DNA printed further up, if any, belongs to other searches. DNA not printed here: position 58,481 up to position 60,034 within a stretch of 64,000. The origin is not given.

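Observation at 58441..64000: Integrative element with satellite-like core (int, alpA-like, Prim-Pol, DUF3987-like) truncated by the window edge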

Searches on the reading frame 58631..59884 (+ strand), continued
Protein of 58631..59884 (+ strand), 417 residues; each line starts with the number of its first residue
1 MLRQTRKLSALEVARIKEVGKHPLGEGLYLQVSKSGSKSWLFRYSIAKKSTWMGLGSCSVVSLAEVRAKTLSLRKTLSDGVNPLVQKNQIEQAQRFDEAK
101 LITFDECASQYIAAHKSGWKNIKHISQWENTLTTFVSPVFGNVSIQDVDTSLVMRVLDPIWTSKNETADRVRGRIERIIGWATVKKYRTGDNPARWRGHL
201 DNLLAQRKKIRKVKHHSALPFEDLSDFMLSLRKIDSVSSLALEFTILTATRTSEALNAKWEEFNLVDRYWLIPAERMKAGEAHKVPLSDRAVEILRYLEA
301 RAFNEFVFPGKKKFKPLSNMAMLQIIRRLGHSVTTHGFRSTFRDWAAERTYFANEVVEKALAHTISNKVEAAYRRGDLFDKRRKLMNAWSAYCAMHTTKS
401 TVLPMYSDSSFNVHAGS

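Call 29: get_annotated_region(hit=H7, flank=8000)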
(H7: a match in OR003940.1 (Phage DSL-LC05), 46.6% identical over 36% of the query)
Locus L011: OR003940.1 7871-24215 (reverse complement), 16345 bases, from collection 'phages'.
description: Phage DSL-LC05, complete genome.
organism: Phage DSL-LC05 (NCBI taxid 3058959)
taxonomy: Viruses; Duplodnaviria; Heunggongvirae; Uroviricota; Caudoviricetes
host: Gammaproteobacteria; source: water sample of Dishui Lake; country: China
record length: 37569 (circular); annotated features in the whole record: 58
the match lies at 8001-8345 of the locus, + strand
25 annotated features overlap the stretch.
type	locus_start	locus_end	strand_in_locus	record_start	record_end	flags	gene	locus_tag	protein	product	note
CDS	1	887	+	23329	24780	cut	-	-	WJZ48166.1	tailspike protein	-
CDS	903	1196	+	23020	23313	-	-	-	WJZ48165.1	hypothetical protein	-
CDS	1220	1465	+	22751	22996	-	-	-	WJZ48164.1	hypothetical protein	-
CDS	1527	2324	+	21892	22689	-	-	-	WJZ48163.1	scaffolding protein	-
CDS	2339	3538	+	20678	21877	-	-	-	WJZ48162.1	major capsid protein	-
CDS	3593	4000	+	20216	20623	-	-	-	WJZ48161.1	hypothetical protein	-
CDS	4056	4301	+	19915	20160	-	-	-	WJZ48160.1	hypothetical protein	-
CDS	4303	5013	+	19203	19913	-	-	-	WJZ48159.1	tail adaptor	-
CDS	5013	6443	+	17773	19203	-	-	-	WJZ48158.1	packaged DNA stabilization protein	packaged DNA stabilization protein gp10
CDS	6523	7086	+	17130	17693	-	-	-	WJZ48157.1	sialate O-acetylesterase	-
CDS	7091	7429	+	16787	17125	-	-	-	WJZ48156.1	hypothetical protein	-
CDS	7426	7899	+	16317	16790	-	-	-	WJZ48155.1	putative tail fiber protein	-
CDS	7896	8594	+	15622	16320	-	-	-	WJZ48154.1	DNA transfer protein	DNA transfer protein p32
CDS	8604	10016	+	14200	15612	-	-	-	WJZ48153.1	hypothetical protein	-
CDS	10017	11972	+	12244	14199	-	-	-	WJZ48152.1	putative DNA transfer protein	-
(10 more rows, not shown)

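Call 40: find_related_loci(query=L001:15242-16219:+, collection=viral_contigs, flank=10000)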
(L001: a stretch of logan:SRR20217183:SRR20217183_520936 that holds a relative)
Query L001:15242-16219:+ (325 aa) in viral_contigs; peptide patterns used: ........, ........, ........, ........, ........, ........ (x = any residue, [..] = any of these).
19 stretches matched a pattern; 5 encode a relative of the query (tblastn E <= 1e-3); 5 distinct loci.
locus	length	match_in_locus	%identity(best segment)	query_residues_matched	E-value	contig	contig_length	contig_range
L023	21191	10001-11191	54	25-323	1e-67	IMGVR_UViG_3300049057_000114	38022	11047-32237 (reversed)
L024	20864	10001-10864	39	42-321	4e-50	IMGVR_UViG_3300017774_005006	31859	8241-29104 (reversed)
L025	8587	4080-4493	42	63-220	2e-29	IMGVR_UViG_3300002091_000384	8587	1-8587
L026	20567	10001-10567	38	44-221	8e-27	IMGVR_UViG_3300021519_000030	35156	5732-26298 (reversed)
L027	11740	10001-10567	38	44-221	8e-27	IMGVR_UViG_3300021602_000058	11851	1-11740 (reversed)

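Call 41: find_related_loci(query=window:58631-59884:+, collection=viral_contigs, flank=10000)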
Query window:58631-59884:+ (417 aa) in viral_contigs; peptide patterns used: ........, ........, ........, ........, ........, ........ (x = any residue, [..] = any of these).
1 stretches matched a pattern, but none encodes a relative of the query by tblastn (E <= 1e-3).

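Call 53: search_protein_families(library=padloc, proteins=[L001:16302-16802:-, L001:16806-17072:-], max_evalue=0.01)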
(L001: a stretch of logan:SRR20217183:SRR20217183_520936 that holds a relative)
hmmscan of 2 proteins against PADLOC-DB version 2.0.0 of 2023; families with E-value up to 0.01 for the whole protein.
L001:16302-16802:- (166 aa): 1 family
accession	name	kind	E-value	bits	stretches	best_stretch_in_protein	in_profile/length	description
PDLC02926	HTH_VI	-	1.2e-05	23.5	1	75-122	3-50/92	-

L001:16806-17072:- (88 aa): 0 families

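Call 71: search_dna_similar(query=L001:14895-15185:+, collection=phages, mode=protein, max_evalue=0.01, max_rows=30)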
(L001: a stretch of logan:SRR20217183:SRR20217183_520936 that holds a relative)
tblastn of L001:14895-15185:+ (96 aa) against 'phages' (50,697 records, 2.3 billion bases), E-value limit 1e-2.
Records with a match: 20; places in all: 29; records where one place covers at least 80% of the query: 0.
Best place of each record, by identity: 60-80% 1; <60% 19.
By first word of the organism name: Bacillus 15; Staphylococcus 2; Pasteurella 1; Pelagibacter 1; Geobacillus 1.
By host as written in the record: Bacillus subtilis 7; Staphylococcus aureus 2; Bacillus bogoriensis 2; Bacillus cereus MCR1 1; Pasteurella multocida 1; Bacillus pseudalcaliphilus 1; Bacillus licheniformis DSM13 1; - 1; and 4 more.
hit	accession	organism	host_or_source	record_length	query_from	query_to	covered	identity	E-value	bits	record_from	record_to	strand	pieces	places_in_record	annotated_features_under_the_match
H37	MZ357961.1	Bacillus phage Flasso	Bacillus cereus MCR1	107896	30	80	53%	53.6%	1e-7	53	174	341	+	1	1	hypothetical protein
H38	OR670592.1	Staphylococcus phage MVC_VPHSA2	Staphylococcus aureus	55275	30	81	54%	47.5%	4e-5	46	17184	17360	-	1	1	hypothetical protein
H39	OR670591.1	Staphylococcus phage MVC_VPHSA1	Staphylococcus aureus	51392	30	81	54%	47.5%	4e-5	46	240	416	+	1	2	hypothetical protein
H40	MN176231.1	Bacillus phage 276BB001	Bacillus subtilis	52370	25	81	59%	42.2%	6e-3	40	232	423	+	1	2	1: putative terminase small subunit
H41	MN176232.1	Bacillus phage 280BB001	Bacillus subtilis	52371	25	81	59%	42.2%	6e-3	40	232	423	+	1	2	1: putative terminase small subunit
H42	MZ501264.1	Bacillus phage 274BB002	Bacillus subtilis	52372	25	81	59%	42.2%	6e-3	40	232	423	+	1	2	1: putative terminase small subunit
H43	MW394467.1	Bacillus phage 268TH004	Bacillus subtilis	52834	25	81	59%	42.2%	6e-3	39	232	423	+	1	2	1: putative terminase small subunit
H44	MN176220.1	Bacillus phage 019DV002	Bacillus subtilis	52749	25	81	59%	42.2%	8e-3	39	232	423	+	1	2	1: putative terminase small subunit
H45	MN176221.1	Bacillus phage 019DV004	Bacillus subtilis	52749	25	81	59%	42.2%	8e-3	39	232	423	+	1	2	1: putative terminase small subunit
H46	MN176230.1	Bacillus phage 056SW001B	Bacillus subtilis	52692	25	81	59%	42.2%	8e-3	39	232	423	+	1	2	1: putative terminase small subunit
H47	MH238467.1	Pasteurella phage Pm86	Pasteurella multocida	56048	25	59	36%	68.6%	6e-7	51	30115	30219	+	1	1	hypothetical protein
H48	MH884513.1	Bacillus phage vB_BpsS-36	Bacillus pseudalcaliphilus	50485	30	81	54%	45.8%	3e-4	43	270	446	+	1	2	hypothetical protein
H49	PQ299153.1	Bacillus phage Jayan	Bacillus licheniformis DSM13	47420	30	81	54%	44.3%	6e-4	42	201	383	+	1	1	hypothetical protein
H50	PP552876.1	Bacillus phage PK-1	-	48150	30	81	54%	44.3%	7e-4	42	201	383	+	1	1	exopolyphosphatase domain protein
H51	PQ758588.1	Bacillus phage PS1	Bacillus licheniformis HNIBR-BC151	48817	30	81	54%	44.3%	7e-4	42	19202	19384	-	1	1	exopolyphosphatase domain protein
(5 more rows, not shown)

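Call 76: find_homologous_proteins(query=L001:15242-16219:+, max_evalue=1e-10)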
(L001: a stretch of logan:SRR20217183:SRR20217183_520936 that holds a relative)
Query L001:15242-16219:+ (325 aa): 1322 proteins with E <= 1e-10 among 8000 candidates; the best 120 are listed.
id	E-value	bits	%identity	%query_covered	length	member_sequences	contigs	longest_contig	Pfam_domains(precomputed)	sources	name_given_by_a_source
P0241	4.4e-196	668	96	100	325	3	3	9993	-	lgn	-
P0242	4.3e-134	465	76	91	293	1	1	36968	PF13884.12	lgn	-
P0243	1.0e-131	457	74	91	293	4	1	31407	PF13884.12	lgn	-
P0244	2.1e-130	453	66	99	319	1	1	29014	PF13884.12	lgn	-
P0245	1.5e-128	447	74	90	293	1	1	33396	PF13884.12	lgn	-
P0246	2.6e-126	439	72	91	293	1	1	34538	PF13884.12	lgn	-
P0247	8.9e-126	438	70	91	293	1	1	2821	PF13884.12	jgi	jgi:Chaperone of endosialidase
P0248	1.2e-124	434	67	100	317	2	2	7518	PF13884.12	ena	-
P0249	1.8e-119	417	68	90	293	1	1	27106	PF13884.12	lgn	-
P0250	1.4e-115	404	65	90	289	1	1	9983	PF13884.12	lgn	-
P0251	1.8e-103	364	59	93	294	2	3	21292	PF13884.12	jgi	jgi:hypothetical protein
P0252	8.0e-92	326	54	90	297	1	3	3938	PF13884.12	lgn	-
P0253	7.1e-88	313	53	89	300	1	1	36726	PF13884.12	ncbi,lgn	-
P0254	1.1e-80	290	54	86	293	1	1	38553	PF13884.12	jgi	jgi:hypothetical protein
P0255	2.6e-79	285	52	95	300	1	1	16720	PF13884.12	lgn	-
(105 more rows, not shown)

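Call 78: find_encoding_contigs(protein=P0241, flank=10000, max_places=5)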
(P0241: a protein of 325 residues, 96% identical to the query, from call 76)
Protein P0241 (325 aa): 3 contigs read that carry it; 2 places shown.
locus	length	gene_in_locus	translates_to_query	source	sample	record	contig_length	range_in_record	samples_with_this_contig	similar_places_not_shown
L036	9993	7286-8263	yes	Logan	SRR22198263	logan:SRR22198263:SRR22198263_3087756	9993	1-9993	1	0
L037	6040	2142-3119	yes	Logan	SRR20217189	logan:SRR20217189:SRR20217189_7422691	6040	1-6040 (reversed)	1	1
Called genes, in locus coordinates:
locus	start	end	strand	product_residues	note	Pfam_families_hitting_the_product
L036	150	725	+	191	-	-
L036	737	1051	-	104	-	-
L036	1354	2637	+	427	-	PF13356:Arm-DNA-bind_3, PF22022:Phage_int_M, PF00589:Phage_integrase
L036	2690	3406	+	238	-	-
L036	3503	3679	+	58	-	-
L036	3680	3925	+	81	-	-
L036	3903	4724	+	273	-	PF09250:Prim-Pol, PF08708:PriCT_1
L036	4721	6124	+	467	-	-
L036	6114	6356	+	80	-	-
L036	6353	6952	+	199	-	-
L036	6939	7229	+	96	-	-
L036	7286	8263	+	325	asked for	-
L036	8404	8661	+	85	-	-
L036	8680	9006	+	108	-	-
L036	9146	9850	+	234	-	PF01936:NYN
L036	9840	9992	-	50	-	?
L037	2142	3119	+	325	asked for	-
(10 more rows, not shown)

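Call 79: find_encoding_contigs(protein=P0242, flank=10000, max_places=2)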
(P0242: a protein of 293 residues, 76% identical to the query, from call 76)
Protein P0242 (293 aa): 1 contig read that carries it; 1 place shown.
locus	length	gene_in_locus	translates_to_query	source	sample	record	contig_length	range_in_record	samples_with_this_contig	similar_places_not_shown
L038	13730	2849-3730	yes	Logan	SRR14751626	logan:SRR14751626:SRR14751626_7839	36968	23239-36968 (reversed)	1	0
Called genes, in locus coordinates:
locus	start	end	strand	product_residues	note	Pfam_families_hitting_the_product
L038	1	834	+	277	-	?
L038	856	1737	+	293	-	-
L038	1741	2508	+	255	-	-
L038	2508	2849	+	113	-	PF00583:Acetyltransf_1, PF14542:Acetyltransf_CG (weak)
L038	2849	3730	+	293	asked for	PF13884:Peptidase_S74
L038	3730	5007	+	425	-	-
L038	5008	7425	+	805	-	-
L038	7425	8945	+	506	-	-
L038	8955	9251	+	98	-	-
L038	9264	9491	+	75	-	-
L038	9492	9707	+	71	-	-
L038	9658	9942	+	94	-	-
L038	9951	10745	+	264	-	PF01510:Amidase_2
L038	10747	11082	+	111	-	-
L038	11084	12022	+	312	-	-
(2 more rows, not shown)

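Call 84: search_protein_families(library=phrogs, proteins=[L036:2690-3406:+], max_evalue=0.01)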
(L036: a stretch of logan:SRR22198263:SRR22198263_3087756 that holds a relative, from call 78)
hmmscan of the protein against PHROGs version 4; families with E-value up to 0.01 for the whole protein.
L036:2690-3406:+ (238 aa): 0 families
